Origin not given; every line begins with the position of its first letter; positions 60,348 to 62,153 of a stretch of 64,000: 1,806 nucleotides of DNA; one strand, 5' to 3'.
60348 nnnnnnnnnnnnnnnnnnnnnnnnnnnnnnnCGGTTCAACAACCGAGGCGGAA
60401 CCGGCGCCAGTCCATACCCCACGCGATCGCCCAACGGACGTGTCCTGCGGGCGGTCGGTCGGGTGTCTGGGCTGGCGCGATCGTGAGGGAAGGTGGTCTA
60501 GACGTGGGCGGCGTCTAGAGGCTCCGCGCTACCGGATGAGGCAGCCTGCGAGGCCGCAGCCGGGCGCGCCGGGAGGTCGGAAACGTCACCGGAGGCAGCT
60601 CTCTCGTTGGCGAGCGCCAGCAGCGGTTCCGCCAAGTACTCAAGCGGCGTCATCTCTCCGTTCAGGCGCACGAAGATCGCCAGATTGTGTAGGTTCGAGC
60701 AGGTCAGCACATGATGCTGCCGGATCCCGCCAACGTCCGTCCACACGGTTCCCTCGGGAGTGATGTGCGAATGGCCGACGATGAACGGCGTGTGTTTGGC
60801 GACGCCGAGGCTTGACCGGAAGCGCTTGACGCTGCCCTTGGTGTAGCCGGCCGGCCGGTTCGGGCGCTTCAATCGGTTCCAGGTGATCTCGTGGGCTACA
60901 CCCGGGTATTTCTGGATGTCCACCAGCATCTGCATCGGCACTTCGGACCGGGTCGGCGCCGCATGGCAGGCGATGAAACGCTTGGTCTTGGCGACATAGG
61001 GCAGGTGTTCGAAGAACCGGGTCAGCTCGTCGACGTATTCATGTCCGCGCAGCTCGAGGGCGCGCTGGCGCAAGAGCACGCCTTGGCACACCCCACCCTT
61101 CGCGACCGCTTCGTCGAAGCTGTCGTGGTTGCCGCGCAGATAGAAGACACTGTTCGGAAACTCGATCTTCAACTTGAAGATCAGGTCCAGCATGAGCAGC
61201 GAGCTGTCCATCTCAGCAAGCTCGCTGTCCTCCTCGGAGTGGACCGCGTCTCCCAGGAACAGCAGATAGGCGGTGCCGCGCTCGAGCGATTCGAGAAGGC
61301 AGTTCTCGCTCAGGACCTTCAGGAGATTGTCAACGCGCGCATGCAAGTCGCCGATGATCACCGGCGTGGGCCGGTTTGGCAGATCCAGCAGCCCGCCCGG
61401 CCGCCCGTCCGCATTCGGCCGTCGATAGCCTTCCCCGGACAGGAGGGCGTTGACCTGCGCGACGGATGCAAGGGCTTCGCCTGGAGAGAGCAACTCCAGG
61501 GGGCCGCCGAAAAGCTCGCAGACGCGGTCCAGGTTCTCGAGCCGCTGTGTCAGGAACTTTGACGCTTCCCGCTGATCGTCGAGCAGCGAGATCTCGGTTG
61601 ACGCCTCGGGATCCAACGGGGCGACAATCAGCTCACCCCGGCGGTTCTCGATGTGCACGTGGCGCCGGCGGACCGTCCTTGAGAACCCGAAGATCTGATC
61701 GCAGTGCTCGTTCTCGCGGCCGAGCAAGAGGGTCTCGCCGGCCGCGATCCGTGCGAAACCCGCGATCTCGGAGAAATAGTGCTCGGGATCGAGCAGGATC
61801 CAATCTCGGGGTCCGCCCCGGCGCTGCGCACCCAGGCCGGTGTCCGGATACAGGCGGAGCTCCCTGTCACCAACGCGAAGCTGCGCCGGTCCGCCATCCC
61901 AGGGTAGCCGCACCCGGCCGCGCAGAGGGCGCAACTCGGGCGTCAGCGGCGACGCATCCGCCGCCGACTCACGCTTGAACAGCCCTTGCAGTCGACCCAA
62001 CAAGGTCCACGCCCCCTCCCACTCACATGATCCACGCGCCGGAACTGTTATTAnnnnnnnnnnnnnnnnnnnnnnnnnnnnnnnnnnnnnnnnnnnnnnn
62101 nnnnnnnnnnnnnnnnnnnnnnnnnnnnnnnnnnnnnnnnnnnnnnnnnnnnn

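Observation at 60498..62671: Co-transcribed P-loop kinase-like protein and FHA-fused PPP-family phosphatase, a possible Ser/Thr phospho-signalling pair in the phosphate neighbourhood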

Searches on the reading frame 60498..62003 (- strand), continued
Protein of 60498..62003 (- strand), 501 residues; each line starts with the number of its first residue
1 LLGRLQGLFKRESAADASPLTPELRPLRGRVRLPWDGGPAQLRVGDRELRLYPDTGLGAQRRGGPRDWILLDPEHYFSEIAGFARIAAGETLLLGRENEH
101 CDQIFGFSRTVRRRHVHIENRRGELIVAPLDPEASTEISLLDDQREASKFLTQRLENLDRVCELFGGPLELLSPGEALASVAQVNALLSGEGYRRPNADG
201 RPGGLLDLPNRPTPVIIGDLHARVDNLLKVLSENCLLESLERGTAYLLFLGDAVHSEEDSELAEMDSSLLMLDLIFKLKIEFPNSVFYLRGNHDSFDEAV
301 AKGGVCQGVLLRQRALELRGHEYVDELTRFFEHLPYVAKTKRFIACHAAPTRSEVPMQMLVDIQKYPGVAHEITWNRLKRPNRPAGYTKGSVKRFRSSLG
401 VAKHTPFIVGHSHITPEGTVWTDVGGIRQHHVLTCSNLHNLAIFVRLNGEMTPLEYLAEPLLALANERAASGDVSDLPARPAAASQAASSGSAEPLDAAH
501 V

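Call 61: find_encoding_contigs(protein=P0073, flank=6000, max_places=3)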
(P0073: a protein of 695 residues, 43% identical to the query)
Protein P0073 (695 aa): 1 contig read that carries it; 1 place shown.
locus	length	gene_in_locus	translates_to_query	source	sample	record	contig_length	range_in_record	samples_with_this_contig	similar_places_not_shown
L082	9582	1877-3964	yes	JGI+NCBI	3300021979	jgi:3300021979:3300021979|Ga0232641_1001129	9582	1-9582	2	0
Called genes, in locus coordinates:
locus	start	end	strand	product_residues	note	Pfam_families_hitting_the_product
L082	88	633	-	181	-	PF01225:Mur_ligase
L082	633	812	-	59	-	-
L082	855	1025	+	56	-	-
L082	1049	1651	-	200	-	-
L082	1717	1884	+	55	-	-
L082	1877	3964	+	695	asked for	PF00149:Metallophos (weak)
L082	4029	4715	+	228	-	PF01865:PhoU_div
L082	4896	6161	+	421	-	PF01384:PHO4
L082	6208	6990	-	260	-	PF04452:Methyltrans_RNA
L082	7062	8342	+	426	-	PF04413:Glycos_transf_N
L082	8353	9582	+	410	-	PF13567:DUF4131, PF03772:Competence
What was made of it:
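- It is also seen in Desulfobulbus, as fusion > DUF47 > Pit (call 61).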

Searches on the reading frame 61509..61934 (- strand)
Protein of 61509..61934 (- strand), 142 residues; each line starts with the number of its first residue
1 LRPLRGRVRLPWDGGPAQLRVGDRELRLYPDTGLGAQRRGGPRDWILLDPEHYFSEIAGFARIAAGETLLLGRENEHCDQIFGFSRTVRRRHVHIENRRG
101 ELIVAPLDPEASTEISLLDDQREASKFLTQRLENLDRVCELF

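Call 30: search_solved_structures(query=A2, max_evalue=10, show_alignments=4)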
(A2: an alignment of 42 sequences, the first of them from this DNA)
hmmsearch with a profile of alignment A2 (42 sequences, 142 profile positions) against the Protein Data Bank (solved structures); distinct sequences matched with E-value up to 10: 6.
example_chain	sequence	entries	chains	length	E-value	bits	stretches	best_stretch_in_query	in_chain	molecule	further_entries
3po8_A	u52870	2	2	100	0.09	15.6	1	65-119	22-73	Putative uncharacterized protein TB39.8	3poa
2lc1_A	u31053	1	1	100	0.091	15.6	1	65-119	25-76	Putative uncharacterized protein TB39.8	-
3oun_A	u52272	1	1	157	0.27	14.1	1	66-119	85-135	Putative uncharacterized protein TB39.8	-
4ye0_A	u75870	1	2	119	0.64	12.9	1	77-124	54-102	Stress-induced protein 1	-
7zm7_E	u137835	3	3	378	0.97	12.3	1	78-116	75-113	NADH dehydrogenase (Ubiquinone)-like protein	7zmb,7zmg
4ydz_A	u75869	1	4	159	0.99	12.3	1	77-124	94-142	Stress-induced protein 1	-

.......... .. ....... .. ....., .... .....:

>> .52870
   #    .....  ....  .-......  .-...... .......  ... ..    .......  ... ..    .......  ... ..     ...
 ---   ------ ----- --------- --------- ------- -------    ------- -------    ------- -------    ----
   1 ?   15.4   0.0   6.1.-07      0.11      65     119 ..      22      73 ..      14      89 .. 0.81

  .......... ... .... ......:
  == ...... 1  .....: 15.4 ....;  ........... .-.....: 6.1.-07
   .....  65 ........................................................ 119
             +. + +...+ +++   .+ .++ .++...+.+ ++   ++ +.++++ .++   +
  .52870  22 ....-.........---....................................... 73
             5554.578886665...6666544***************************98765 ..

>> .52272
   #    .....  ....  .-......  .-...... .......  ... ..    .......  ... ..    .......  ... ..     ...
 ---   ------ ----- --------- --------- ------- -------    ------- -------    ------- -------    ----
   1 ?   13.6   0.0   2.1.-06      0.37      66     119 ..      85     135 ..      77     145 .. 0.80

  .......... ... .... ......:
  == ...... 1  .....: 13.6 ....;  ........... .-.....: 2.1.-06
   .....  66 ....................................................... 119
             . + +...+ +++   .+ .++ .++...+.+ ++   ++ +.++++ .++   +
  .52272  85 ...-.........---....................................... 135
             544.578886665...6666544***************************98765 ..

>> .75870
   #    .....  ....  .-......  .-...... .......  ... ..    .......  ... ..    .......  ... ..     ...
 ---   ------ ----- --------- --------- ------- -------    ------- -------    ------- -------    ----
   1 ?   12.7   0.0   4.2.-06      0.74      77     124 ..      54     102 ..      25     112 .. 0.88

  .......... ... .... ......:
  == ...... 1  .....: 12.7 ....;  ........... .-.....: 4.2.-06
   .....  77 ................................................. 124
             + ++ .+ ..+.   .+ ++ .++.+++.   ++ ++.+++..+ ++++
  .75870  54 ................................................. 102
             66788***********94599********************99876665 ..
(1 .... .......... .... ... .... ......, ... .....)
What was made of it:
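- On FHA domain (Pfam PF00498): The family profile's top three PDB hits are the FhaA FHA domain, at E 0.09-0.27 (call 30).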

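Call 31: search_protein_families(library=pfam, alignment_id=A2, max_evalue=10)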
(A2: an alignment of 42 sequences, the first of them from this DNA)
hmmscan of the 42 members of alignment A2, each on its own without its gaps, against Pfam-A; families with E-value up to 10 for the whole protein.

A. member 1, seq(142 aa): 0 families

B. families by the number of members that match (of 42 scanned): 12 families
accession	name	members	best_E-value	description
PF00498.31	FHA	20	1.9e-05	FHA domain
PF16697.10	Yop-YscD_cpl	4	0.056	Inner membrane component of T3SS, cytoplasmic domain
PF00556.25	LHC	2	0.25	Antenna complex alpha/beta subunit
PF12563.13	Hemolysin_N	1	0.0091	Hemolytic toxin N terminal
PF08503.15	DapH_N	1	0.054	Tetrahydrodipicolinate succinyltransferase N-terminal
PF01144.29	CoA_trans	1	0.078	Coenzyme A transferase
PF18767.7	AID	1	0.099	Activation induced deaminase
PF08548.17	Peptidase_M10_C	1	0.15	Peptidase M10 serralysin C terminal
PF12175.13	WSS_VP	1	0.19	White spot syndrome virus structural envelope protein VP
PF02955.21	GSH-S_ATP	1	0.2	Prokaryotic glutathione synthetase, ATP-grasp domain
PF03802.19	CitX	1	0.23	Apo-citrate lyase phosphoribosyl-dephospho-CoA transferase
PF00070.33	Pyr_redox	1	0.29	Pyridine nucleotide-disulphide oxidoreductase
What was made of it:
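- On FHA domain (Pfam PF00498): However, 20 of 42 family N-domains hit PF00498 (best 1.9e-5) and 4 hit Yop-YscD_cpl (call 31).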

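Call 42: predict_structure(alignment_id=A2)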
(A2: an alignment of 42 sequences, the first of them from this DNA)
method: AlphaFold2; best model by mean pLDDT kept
length: 142 residues; sequences in the alignment: 42
mean_pLDDT: 91.5   pTM: 0.85
mean pLDDT of the five models: 91.5, 91.5, 91.1, 90.2, 89.6
residues with pLDDT >= 90: 105; 70-90: 30; 50-70: 7; < 50: 0
segments of 3 or more residues with pLDDT < 50: none
pLDDT, mean of each block of 10 residues (from residue 1): 95 92 96 68 90 92 97 97 97 96 95 92 84 90 91
secondary structure, 60 per line:
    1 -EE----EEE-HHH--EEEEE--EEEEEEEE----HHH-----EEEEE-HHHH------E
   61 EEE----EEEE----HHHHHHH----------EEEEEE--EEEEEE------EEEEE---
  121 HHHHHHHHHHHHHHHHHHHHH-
elements in order: E8-10 E17-21 E24-31 E44-48 H50-53 E60-63 E68-71 H76-82 E93-98 E101-106 E113-117 H121-141
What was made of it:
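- On FHA domain (Pfam PF00498): The AF2 model is confident (pLDDT 91.5; call 42).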

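Call 74: fold_search(model_id=the predicted structure, library=pdb)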
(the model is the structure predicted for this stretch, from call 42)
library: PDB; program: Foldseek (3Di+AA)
matches with E <= 10: 410; with E <= 0.001: 0
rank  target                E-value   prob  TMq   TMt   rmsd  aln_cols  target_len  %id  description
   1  8p5r_G                2.2e-01  0.41  0.28  0.38   8.6       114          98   19  Crystal structure of full-length, homohexameric 2-oxoglutarate dehydrogenase KGD from Mycobacterium smegmatis in compl (released 2023-08-16)
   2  7mh7                  2.7e-01  0.07  0.18  0.11  15.6       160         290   12  crystal structure of NAD kinase from Pseudomonas aeruginosa PAO1 (released 2021-04-21)
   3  6gt6_B                3.6e-01  0.04  0.14  0.10  18.0       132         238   14  Crystal structure of recombinant coagulation factor beta-XIIa (released 2019-07-17)
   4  6i2r_B                4.3e-01  0.38  0.29  0.41   8.2       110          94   19  Crystal structure of the SucA domain of Mycobacterium smegmatis KGD (alpha-ketoglutarate decarboxylase), mutant R802A, (released 2019-05-22)
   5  3pfn_C                4.3e-01  0.12  0.26  0.14  14.5       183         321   12  Crystal Structure of human NAD kinase (released 2010-11-10)
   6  4tr8_B                4.8e-01  0.05  0.16  0.08  16.2       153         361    8  Crystal structure of DNA polymerase sliding clamp from Pseudomonas aeruginosa (released 2014-09-10)
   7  3t0p_B                5.1e-01  0.10  0.18  0.08  13.8       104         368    9  Crystal structure of a Putative DNA polymerase III beta subunit (EUBREC_0002; ERE_29750) from Eubacterium rectale ATCC (released 2011-08-10)
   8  9cra_D                5.1e-01  0.07  0.21  0.11  14.7       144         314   12  CryoEM Structure of the C-terminally truncated form of human NAD Kinase bound to NAD (released 2025-01-08)
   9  2x18_B                5.4e-01  0.14  0.22  0.26  12.6       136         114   11  The crystal structure of the PH domain of human AKT3 protein kinase (released 2010-03-16)
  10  7rj3_B                5.7e-01  0.16  0.27  0.34  10.1       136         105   15  Crystal Structure of the Forkhead Associated (FHA) Domain of the Glycogen Accumulation Regulator (GarA) from Mycobacte (released 2021-07-28)
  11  7vs3                  6.1e-01  0.12  0.22  0.16  12.2       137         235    6  The crystal structure of rat calcium-dependent activator protein for secretion (CAPS) C2PH (released 2023-02-15)
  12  2an1_B                6.1e-01  0.08  0.21  0.13  15.9       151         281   14  Structural Genomics, The crystal structure of a putative kinase from Salmonella typhimurim LT2 (released 2005-09-27)
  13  6zsu_A                6.1e-01  0.04  0.14  0.09  11.7       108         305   14  Structure of crocagin biosynthetic protein CgnE (released 2022-07-20)
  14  2x18_F                6.4e-01  0.18  0.26  0.31  11.5       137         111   11  The crystal structure of the PH domain of human AKT3 protein kinase (released 2010-03-16)
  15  1jql_A                6.4e-01  0.05  0.16  0.08  15.9       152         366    6  Mechanism of Processivity Clamp Opening by the Delta Subunit Wrench of the Clamp Loader Complex of E. coli DNA Polymer (released 2001-09-26)
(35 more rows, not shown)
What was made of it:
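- On FHA domain (Pfam PF00498): Foldseek's best hit is GarA FHA at E 0.22, probability 0.41 (call 74).
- Closest known: Bacterial Ser/Thr signalling triads of Hanks kinase + PP2C phosphatase + FHA protein. Same: The FHA domains of FhaA and GarA are the best sequence and Foldseek matches of the N-domain (calls 30, 74).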
